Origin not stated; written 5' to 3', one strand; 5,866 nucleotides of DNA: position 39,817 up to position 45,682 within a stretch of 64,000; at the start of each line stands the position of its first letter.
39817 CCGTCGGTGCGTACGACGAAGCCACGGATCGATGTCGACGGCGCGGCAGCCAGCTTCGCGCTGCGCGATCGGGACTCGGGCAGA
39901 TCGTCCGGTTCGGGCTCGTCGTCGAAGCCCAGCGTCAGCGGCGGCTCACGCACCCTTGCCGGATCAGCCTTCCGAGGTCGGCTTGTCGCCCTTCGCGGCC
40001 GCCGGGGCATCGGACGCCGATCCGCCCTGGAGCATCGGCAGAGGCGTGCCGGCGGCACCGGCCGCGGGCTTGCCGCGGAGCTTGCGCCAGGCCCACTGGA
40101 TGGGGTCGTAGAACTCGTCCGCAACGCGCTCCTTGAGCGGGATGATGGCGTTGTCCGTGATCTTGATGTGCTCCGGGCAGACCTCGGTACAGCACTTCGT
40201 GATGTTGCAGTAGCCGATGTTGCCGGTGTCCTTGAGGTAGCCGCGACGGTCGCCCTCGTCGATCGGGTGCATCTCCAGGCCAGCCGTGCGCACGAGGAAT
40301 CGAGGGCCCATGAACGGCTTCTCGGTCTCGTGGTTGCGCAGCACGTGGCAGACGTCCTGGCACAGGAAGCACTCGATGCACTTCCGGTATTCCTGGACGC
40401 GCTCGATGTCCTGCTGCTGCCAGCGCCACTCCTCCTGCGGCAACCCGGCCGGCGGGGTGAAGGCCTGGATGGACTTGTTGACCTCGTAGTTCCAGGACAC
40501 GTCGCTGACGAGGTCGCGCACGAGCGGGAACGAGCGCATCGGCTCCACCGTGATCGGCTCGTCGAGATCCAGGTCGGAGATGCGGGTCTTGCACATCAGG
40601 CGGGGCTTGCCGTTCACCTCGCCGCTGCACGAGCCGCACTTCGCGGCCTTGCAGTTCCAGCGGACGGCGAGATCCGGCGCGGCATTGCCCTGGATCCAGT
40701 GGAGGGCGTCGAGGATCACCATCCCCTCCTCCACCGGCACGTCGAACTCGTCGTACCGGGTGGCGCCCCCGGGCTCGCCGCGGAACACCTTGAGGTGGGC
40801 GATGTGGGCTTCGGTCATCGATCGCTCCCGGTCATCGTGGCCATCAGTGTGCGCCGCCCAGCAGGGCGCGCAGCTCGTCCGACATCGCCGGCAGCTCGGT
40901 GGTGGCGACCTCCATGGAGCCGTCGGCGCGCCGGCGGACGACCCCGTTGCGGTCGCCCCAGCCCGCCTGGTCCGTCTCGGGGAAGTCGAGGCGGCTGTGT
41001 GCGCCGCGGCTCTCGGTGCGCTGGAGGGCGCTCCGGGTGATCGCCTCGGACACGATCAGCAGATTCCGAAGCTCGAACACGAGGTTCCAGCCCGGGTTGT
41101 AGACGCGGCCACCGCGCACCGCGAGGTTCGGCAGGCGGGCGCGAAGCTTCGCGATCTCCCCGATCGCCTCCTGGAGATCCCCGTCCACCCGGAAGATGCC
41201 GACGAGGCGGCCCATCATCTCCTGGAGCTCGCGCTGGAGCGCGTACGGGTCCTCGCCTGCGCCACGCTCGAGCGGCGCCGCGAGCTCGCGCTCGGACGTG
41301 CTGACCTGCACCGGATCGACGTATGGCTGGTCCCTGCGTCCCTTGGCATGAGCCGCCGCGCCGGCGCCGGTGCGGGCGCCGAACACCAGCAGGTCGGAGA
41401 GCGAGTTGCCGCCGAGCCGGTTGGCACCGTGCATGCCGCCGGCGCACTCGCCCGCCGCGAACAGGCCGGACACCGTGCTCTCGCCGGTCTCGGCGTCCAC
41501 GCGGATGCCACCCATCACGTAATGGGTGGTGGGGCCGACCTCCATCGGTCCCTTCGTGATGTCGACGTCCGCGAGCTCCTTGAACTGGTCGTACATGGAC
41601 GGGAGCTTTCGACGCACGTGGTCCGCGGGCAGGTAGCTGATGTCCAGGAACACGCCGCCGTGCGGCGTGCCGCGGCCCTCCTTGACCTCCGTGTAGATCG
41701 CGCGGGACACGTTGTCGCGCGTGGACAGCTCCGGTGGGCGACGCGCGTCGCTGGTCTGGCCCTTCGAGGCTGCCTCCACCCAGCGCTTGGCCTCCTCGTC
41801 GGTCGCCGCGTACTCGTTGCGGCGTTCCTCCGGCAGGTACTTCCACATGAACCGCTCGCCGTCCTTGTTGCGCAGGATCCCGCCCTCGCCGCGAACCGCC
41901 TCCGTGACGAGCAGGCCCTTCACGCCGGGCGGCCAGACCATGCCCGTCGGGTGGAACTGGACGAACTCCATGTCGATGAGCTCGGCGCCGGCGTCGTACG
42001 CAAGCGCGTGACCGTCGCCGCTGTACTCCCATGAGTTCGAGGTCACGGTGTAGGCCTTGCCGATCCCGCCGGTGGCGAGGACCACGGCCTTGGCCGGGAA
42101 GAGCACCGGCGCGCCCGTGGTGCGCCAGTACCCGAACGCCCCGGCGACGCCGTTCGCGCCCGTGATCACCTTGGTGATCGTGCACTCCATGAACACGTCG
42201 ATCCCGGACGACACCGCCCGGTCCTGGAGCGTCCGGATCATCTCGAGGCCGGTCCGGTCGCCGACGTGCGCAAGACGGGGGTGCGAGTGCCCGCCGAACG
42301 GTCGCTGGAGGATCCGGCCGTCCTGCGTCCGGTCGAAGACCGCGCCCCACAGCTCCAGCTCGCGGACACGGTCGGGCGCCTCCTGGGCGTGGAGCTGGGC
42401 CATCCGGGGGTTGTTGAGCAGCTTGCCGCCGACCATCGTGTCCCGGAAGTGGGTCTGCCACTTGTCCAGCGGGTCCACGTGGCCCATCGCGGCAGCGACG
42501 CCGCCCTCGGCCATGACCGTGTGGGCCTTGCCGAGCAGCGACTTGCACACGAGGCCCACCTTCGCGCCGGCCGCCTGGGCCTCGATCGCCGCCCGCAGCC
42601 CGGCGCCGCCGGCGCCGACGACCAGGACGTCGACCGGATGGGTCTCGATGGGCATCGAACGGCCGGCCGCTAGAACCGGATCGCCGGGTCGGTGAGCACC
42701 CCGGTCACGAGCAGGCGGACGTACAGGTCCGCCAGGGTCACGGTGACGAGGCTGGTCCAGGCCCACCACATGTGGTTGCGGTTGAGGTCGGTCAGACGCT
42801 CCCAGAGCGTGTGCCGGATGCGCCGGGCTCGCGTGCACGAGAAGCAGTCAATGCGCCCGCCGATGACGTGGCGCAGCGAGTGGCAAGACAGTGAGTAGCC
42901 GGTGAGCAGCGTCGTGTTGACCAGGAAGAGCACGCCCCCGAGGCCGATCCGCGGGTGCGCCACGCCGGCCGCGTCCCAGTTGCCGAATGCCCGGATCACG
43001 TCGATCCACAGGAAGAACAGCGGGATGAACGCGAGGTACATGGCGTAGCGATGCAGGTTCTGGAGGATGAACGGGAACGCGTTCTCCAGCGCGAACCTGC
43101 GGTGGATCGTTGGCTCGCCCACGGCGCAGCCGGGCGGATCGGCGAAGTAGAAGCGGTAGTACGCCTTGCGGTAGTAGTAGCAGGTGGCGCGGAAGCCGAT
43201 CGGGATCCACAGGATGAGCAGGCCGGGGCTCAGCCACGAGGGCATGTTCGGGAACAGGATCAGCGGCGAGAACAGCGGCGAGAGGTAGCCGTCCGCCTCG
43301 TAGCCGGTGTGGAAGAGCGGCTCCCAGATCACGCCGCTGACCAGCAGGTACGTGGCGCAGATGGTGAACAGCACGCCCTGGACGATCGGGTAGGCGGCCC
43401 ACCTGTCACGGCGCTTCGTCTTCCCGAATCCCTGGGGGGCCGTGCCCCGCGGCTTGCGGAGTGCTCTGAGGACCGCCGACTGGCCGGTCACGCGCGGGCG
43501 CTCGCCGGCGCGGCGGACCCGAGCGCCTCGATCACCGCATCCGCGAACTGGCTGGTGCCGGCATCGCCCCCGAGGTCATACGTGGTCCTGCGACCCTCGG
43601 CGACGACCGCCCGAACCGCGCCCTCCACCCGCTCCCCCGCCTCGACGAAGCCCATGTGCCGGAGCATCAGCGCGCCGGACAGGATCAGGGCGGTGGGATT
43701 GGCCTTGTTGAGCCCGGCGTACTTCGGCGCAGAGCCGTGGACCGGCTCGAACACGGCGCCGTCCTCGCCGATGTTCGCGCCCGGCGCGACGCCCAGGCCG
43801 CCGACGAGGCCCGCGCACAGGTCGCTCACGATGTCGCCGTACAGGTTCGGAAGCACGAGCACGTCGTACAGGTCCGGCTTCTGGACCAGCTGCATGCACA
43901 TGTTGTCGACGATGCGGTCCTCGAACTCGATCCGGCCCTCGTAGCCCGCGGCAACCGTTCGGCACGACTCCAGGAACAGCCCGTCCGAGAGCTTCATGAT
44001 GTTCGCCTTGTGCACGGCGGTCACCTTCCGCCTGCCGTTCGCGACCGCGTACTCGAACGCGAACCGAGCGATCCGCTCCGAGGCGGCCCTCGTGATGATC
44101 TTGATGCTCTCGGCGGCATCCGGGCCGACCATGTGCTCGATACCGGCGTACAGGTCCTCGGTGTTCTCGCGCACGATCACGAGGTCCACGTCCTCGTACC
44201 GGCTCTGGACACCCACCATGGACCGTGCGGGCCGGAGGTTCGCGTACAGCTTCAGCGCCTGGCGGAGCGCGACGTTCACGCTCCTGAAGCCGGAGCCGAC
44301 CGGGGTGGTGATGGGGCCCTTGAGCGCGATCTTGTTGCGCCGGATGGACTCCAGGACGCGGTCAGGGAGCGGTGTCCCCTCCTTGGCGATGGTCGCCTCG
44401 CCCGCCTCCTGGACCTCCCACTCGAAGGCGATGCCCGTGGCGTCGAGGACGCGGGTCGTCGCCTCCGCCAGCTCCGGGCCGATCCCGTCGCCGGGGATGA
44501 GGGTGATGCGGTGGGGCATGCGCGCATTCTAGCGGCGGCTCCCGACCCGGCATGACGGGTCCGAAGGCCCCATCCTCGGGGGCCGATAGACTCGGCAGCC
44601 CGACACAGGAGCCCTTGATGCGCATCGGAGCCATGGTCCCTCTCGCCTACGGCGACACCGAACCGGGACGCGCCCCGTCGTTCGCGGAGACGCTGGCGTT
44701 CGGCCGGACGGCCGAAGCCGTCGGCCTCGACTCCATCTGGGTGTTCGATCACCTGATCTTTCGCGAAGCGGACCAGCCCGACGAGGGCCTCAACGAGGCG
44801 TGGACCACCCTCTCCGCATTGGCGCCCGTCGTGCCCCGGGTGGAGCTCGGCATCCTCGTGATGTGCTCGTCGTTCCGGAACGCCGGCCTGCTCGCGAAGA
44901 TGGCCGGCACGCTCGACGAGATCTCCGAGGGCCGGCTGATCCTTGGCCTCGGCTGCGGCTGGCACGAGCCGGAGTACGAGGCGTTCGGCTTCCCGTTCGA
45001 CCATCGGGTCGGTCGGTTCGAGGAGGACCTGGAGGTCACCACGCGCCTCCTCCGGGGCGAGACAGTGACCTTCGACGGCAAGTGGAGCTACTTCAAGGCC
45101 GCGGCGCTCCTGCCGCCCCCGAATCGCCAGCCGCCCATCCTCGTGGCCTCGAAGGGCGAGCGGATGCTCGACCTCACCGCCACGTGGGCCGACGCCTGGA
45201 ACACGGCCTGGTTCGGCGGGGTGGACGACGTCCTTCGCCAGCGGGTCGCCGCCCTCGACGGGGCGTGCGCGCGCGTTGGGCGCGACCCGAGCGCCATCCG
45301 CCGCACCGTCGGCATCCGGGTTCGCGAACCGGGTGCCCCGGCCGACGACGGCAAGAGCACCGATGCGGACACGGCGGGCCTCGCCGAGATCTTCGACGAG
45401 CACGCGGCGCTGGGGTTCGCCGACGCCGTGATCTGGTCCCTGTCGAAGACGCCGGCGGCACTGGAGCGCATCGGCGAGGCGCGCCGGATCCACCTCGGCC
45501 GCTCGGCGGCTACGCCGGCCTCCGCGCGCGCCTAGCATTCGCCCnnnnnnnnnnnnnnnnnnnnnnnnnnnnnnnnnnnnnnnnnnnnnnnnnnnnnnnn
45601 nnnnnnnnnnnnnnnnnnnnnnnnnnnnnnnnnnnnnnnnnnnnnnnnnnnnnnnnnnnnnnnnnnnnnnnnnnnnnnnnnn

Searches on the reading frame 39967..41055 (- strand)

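Call 65: search_protein_families(library=pfam, proteins=[window:39967-41055:-], max_evalue=0.001)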
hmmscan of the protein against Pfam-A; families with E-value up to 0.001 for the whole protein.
window:39967-41055:- (363 aa): 4 families
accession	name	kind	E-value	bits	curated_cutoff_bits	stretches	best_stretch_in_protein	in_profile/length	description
PF13085.11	Fer2_3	-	5.5e-25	87.9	27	1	88-187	2-103/107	2Fe-2S iron-sulfur cluster binding domain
PF13183.11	Fer4_8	-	1.6e-06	29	27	1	224-297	3-68/68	4Fe-4S dicluster domain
PF12838.12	Fer4_7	-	0.00019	22.2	27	1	225-296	1-51/52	4Fe-4S dicluster domain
PF13534.11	Fer4_17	-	0.00097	20.1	22.2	1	225-297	1-60/61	4Fe-4S dicluster domain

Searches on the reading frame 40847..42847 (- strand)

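Call 65: search_protein_families(library=pfam, proteins=[window:40847-42847:-], max_evalue=0.001)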
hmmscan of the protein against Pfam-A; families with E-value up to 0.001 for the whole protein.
window:40847-42847:- (667 aa): 5 families
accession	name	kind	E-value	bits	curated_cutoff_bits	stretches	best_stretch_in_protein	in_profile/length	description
PF00890.30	FAD_binding_2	-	7e-93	312.5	20.4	1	73-483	1-414/414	FAD binding domain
PF02910.25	Succ_DH_flav_C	-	2.5e-24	86.1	20.8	1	539-649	2-113/130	Fumarate reductase flavoprotein C-term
PF07992.20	Pyr_redox_2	-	6.8e-08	32.7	26.1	0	73-100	2-29/291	Pyridine nucleotide-disulphide oxidoreductase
PF01266.30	DAO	-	3.6e-07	30.5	27.9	1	73-261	1-204/353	FAD dependent oxidoreductase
PF03486.20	HI0933_like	-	6.2e-06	26.3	50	0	73-102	2-31/244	HI0933-like protein Rossmann domain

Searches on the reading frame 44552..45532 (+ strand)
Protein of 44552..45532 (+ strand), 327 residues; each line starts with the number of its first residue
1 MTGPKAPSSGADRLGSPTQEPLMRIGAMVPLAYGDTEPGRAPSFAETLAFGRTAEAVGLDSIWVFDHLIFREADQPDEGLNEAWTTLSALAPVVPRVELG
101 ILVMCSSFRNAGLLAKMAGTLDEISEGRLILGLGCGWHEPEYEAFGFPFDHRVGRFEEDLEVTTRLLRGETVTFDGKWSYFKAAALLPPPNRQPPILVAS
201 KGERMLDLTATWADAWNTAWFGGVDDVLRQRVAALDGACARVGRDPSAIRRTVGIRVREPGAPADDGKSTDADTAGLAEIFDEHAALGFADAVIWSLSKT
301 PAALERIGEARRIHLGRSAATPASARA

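Call 65: search_protein_families(library=pfam, proteins=[window:44552-45532:+], max_evalue=0.001)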
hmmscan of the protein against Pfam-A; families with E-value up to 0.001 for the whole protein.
window:44552-45532:+ (327 aa): 1 family
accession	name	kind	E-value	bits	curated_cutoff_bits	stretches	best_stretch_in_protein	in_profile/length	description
PF00296.26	Bac_luciferase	-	1.6e-47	162.9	27.9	1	32-257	10-228/314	Luciferase-like monooxygenase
